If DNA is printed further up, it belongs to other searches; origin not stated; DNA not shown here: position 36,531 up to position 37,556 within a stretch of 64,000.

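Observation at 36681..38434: Uncharacterised two-gene operon in the defence island: DUF900 serine hydrolase plus a 241-aa orphan protein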

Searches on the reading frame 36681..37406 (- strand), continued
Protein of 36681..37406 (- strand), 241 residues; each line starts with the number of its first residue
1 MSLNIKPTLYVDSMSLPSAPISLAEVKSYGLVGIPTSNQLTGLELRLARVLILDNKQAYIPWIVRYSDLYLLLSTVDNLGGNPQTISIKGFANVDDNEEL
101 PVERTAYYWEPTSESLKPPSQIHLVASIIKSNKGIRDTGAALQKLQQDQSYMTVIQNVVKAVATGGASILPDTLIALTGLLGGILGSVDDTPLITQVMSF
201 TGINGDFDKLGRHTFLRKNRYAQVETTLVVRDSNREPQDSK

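Call 58: search_protein_families(library=pfam, proteins=[L024:1079-1705:+, L044:3096-4391:-, L032:1976-3181:+, L063:4255-4962:+, L025:3-812:+, L026:692-1567:+, L001:2504-3025:+], max_evalue=0.05)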
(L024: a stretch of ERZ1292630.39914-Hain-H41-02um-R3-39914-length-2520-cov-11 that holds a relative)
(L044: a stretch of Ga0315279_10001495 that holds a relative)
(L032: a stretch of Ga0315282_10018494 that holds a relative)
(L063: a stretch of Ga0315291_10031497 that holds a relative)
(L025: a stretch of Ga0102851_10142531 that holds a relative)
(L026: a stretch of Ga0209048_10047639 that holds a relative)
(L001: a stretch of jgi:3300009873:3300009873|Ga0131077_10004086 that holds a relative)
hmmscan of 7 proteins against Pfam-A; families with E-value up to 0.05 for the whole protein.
L024:1079-1705:+ (208 aa): 0 families

L044:3096-4391:- (431 aa): 0 families

L032:1976-3181:+ (401 aa): 6 families
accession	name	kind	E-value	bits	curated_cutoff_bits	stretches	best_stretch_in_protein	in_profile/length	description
PF13242.12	Hydrolase_like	-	4.5e-18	65.4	22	1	308-383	2-74/75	HAD-hyrolase-like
PF13419.12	HAD_2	-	1.8e-10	41.7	23.8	1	233-353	76-178/178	Haloacid dehalogenase-like hydrolase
PF00702.32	Hydrolase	-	3.4e-10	41.1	26.4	1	205-347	67-191/191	haloacid dehalogenase-like hydrolase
PF08645.17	PNK3P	-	2.3e-05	24.6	22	1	231-338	24-128/161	Polynucleotide kinase 3 phosphatase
PF12710.13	HAD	-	0.00047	21.1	27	1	234-342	82-187/189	haloacid dehalogenase-like hydrolase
PF13344.12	Hydrolase_6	-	0.0014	19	27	1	213-272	1-50/101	Haloacid dehalogenase-like hydrolase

L063:4255-4962:+ (235 aa): 6 families
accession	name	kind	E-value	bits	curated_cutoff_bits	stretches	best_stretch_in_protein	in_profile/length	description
PF13936.12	HTH_38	-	0.00016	21.8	27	1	18-53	3-38/44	Helix-turn-helix domain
PF15978.11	TnsD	-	0.0078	15.7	32.4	1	29-113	195-264/355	Tn7-like transposition protein D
PF02796.21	HTH_7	-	0.016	15.7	23.8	0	17-53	3-39/45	Helix-turn-helix domain of resolvase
PF04218.19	CENP-B_N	-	0.019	15.1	21.2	1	30-54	17-41/53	CENP-B N-terminal DNA-binding domain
PF12775.13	AAA_7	-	0.019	14.9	25.8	0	61-92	110-141/181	P-loop containing dynein motor region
PF00196.25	GerE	-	0.021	14.9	23.5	1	30-58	12-40/57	Bacterial regulatory proteins, luxR family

L025:3-812:+ (269 aa): 2 families
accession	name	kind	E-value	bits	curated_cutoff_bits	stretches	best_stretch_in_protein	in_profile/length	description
PF00656.27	Peptidase_C14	-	1.8e-26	93.7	21.4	1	7-253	8-225/233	Caspase domain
PF07862.16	Nif11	-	0.00059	20.5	23.8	1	17-40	22-44/48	Nif11 domain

L026:692-1567:+ (291 aa): 1 family
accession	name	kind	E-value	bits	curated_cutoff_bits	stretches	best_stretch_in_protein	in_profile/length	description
PF00112.29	Peptidase_C1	-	9.6e-16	59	20.7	1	45-261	1-201/220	Papain family cysteine protease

L001:2504-3025:+ (173 aa): 2 families
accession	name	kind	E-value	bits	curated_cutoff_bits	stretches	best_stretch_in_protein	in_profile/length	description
PF03965.22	Penicillinase_R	-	0.041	14.7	22.6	0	112-156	19-65/115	Penicillinase repressor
PF13338.12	AbiEi_4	-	0.048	14.2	25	0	130-148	26-44/49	Transcriptional regulator, AbiEi antitoxin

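Call 62: search_protein_families(library=padloc, alignment_id=A3, max_evalue=0.00001)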
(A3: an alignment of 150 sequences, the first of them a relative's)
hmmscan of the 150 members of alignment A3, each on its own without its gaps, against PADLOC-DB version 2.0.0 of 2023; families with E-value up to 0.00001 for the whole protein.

A. member 1, L001:2-757:+ (251 aa): 0 families

B. families by the number of members that match (of 150 scanned): 271 families (the first 25 are shown)
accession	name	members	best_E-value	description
PDLC04135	mad3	3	4.7e-39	mads_3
PDLC00835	E1-E2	2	3.8e-104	E1-E2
PDLC03955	RmrA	2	2.8e-88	-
PDLC03949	RmrA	2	2.4e-82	-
PDLC03952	RmrA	2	1.1e-72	-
PDLC03948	RmrA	2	2.9e-69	-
PDLC03947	RmrA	2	1.6e-68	-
PDLC03951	RmrA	2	4.2e-67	-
PDLC03944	RmrA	2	1.6e-66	-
PDLC03946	RmrA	2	2.7e-64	-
PDLC03954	RmrA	2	7.3e-59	-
PDLC03956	RmrA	2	4.1e-55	-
PDLC05071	PDC-S70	2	7.2e-32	-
PDLC05073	PDC-S70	2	1.1e-29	-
PDLC00827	E1-E2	2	5.6e-27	E1-E2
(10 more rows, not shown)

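Call 70: search_dna_similar(query=window:36681-37406:-, collection=plasmids, mode=protein, max_evalue=0.001)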
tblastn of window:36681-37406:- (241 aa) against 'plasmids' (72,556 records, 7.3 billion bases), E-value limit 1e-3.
No match.

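Call 71: search_dna_similar(query=window:36681-37406:-, collection=phages, mode=protein, max_evalue=0.001)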
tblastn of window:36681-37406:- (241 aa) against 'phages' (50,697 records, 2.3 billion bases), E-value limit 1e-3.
No match.

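Call 75: predict_structure(alignment_id=A4)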
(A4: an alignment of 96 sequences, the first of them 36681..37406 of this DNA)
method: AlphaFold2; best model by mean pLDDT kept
length: 241 residues; sequences in the alignment: 96
mean_pLDDT: 85.1   pTM: 0.81
mean pLDDT of the five models: 85.1, 82.1, 81.8, 81.0, 80.8
residues with pLDDT >= 90: 115; 70-90: 90; 50-70: 32; < 50: 4
segments of 3 or more residues with pLDDT < 50: 31-33
pLDDT, mean of each block of 10 residues (from residue 1): 79 68 64 60 96 96 94 90 79 97 93 89 94 87 87 86 77 81 73 94 89 96 97 80 51
secondary structure, 60 per line:
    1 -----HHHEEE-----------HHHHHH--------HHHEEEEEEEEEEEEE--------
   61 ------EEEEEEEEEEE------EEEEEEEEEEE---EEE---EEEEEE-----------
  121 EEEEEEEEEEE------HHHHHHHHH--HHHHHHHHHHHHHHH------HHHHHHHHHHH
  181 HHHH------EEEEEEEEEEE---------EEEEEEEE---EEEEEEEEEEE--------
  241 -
elements in order: E9-11 H23-28 E40-52 E67-77 E84-94 E98-100 E104-109 E121-131 H138-146 H149-163 H170-184 E191-201 E211-218 E222-232

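Call 78: fold_search(model_id=the predicted structure, library=pdb)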
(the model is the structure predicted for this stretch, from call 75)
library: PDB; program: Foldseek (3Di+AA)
matches with E <= 10: 784; with E <= 0.001: 7
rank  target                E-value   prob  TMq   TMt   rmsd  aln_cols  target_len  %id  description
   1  4xlw_H                1.5e-04  1.00  0.30  0.28  11.8       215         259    9  Complex of Notch1 (EGF11-13) bound to Delta-like 4 (N-EGF2) (released 2015-03-04)
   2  5mwf_D                2.5e-04  1.00  0.32  0.30   9.7       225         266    8  Human Jagged2 C2-EGF2 (released 2017-06-14)
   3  5mwf_C                3.1e-04  1.00  0.33  0.30   9.7       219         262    9  Human Jagged2 C2-EGF2 (released 2017-06-14)
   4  4xlw_B                3.7e-04  1.00  0.30  0.28  11.8       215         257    9  Complex of Notch1 (EGF11-13) bound to Delta-like 4 (N-EGF2) (released 2015-03-04)
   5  4xl1_E                3.9e-04  1.00  0.31  0.32   9.9       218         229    8  Complex of Notch1 (EGF11-13) bound to Delta-like 4 (N-EGF1) (released 2015-03-04)
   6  4xl1_B                4.6e-04  1.00  0.30  0.32   9.9       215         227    7  Complex of Notch1 (EGF11-13) bound to Delta-like 4 (N-EGF1) (released 2015-03-04)
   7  5mwf_A                8.3e-04  1.00  0.31  0.27  10.4       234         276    8  Human Jagged2 C2-EGF2 (released 2017-06-14)
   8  4xlw_D                1.0e-03  1.00  0.30  0.28  11.8       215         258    9  Complex of Notch1 (EGF11-13) bound to Delta-like 4 (N-EGF2) (released 2015-03-04)
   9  5mwf_F                1.1e-03  1.00  0.34  0.33   6.9       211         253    8  Human Jagged2 C2-EGF2 (released 2017-06-14)
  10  5mw5                  1.2e-03  1.00  0.32  0.30  10.5       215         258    8  Human Jagged2 C2-EGF2 (released 2017-06-14)
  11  7alk_A                1.2e-03  0.99  0.30  0.31  12.6       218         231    8  Structure of Drosophila C2-DSL-EGF1 (released 2021-08-04)
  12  5mvx                  1.9e-03  1.00  0.33  0.27   7.1       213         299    6  Human DLL4 C2-EGF3 (released 2017-06-14)
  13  5mwf_B                2.0e-03  0.98  0.29  0.26  10.9       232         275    7  Human Jagged2 C2-EGF2 (released 2017-06-14)
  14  5mwf_E                2.6e-03  1.00  0.32  0.30   9.7       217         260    9  Human Jagged2 C2-EGF2 (released 2017-06-14)
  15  4y1s                  3.1e-03  1.00  0.30  0.51   6.1       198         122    8  Structural basis for Ca2+-mediated interaction of the perforin C2 domain with lipid membranes (released 2015-09-02)
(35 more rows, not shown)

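Call 79: find_encoding_contigs(protein=P0002, flank=3000, max_places=4)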
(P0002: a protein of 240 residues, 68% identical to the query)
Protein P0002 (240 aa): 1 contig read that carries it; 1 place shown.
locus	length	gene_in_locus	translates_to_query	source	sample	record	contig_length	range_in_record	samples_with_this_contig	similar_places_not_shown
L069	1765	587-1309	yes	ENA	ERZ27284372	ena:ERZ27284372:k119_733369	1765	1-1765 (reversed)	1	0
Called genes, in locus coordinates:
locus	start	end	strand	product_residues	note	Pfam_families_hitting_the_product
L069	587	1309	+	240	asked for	-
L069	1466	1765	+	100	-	?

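Call 84: search_protein_families(library=pfam, proteins=[L069:1466-1765:+, L039:1529-2326:+, L038:3229-5268:-, L044:3-638:-, L044:828-1871:-, L044:6249-7934:+, L044:7931-9400:+, L024:1871-2374:+, L037:160-1905:-, L003:1963-2679:+], max_evalue=0.01)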
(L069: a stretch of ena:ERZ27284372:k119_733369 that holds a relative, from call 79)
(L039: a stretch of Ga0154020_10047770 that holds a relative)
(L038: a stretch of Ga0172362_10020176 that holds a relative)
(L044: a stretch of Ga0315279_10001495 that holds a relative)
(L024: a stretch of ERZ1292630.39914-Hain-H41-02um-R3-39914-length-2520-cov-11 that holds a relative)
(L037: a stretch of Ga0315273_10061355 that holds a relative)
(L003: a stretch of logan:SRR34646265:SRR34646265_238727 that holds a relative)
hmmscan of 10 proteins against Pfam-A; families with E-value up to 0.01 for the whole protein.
L069:1466-1765:+ (100 aa): 1 family
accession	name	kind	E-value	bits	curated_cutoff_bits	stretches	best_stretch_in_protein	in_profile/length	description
PF13676.11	TIR_2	-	1.9e-07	32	28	1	3-78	34-111/122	TIR domain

L039:1529-2326:+ (265 aa): 1 family
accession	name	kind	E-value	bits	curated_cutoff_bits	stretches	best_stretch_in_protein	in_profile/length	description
PF13676.11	TIR_2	-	6.7e-08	33.5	28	1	9-125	3-109/122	TIR domain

L038:3229-5268:- (679 aa): 8 families
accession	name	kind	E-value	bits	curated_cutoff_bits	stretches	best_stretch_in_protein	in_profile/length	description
PF13175.12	AAA_15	-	6.7e-39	135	32.1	1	4-415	1-374/374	AAA ATPase domain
PF13304.12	AAA_21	-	6.5e-17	63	27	2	365-416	260-304/304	AAA domain, putative AbiEii toxin, Type IV TA system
PF20469.4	OLD-like_TOPRIM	-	7.4e-12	46.1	23.2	1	485-550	1-67/67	Overcoming lysogenization defect protein-like, TOPRIM domain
PF11398.14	DUF2813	-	2e-08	34.5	21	1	4-61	1-61/372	Protein of unknown function (DUF2813)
PF02463.25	SMC_N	-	3.6e-07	30.3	40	1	6-45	2-44/220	RecF/RecN/SMC N terminal domain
PF13476.12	AAA_23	-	6.5e-07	30.6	27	1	8-46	1-40/201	AAA domain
PF00005.33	ABC_tran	-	0.0026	18.8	25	1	22-50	8-36/137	ABC transporter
PF13555.12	AAA_29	-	0.0028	17.8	27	1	8-45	3-42/61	P-loop containing region of AAA domain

L044:3-638:- (212 aa): 1 family
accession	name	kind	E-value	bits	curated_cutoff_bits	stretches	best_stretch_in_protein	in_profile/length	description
PF03415.19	Peptidase_C11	-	5.1e-36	125.4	25.8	2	11-107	1-101/359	Clostripain family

L044:828-1871:- (347 aa): 0 families

L044:6249-7934:+ (561 aa): 0 families

L044:7931-9400:+ (489 aa): 2 families
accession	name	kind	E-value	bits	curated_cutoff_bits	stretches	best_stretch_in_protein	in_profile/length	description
PF12706.13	Lactamase_B_2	-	0.00042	20.4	27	1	48-154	2-98/200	Beta-lactamase superfamily domain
PF00753.33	Lactamase_B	-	0.003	18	22.7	1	30-96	4-59/196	Metallo-beta-lactamase superfamily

L024:1871-2374:+ (167 aa): 0 families

L037:160-1905:- (581 aa): 2 families
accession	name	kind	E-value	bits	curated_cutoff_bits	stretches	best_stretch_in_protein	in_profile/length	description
PF02310.24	B12-binding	-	9.3e-20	71.1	32.1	1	51-164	8-120/121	B12 binding domain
PF04055.27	Radical_SAM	-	2.2e-17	64.2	29.5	1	226-395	4-165/166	Radical SAM superfamily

L003:1963-2679:+ (239 aa): 5 families
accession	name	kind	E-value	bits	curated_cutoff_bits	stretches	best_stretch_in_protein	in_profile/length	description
PF09848.15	SLFN-g3_helicase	-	1.6e-09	38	24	1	146-212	1-65/354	Schlafen group 3, DNA/RNA helicase domain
PF13191.12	AAA_16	-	9.2e-06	26.7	32.6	1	133-228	12-104/167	AAA ATPase domain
PF13401.12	AAA_22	-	0.0035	18.1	27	1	145-223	4-76/130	AAA domain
PF10236.15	DAP3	-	0.0061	16.3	23.1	1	129-174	6-51/311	Mitochondrial ribosomal death-associated protein 3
PF08841.16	DDR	-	0.0082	15.6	24.6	0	92-195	62-172/328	Diol dehydratase reactivase ATPase-like domain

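Call 86: search_solved_structures(query=L008:7292-7942:+, max_evalue=10)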
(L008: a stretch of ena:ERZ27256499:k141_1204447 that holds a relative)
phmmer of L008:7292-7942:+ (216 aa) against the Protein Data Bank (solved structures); distinct sequences matched with E-value up to 10: 3.
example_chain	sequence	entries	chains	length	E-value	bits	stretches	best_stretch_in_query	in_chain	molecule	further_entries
6b8c_A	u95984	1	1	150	0.64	12.7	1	164-209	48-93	NLP/P60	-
6ib6_A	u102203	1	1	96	1.4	11.6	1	169-195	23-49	Ly6/PLAUR domain-containing protein 6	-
6gbi_A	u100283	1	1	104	1.6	11.4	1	169-195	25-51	Ly6/PLAUR domain-containing protein 6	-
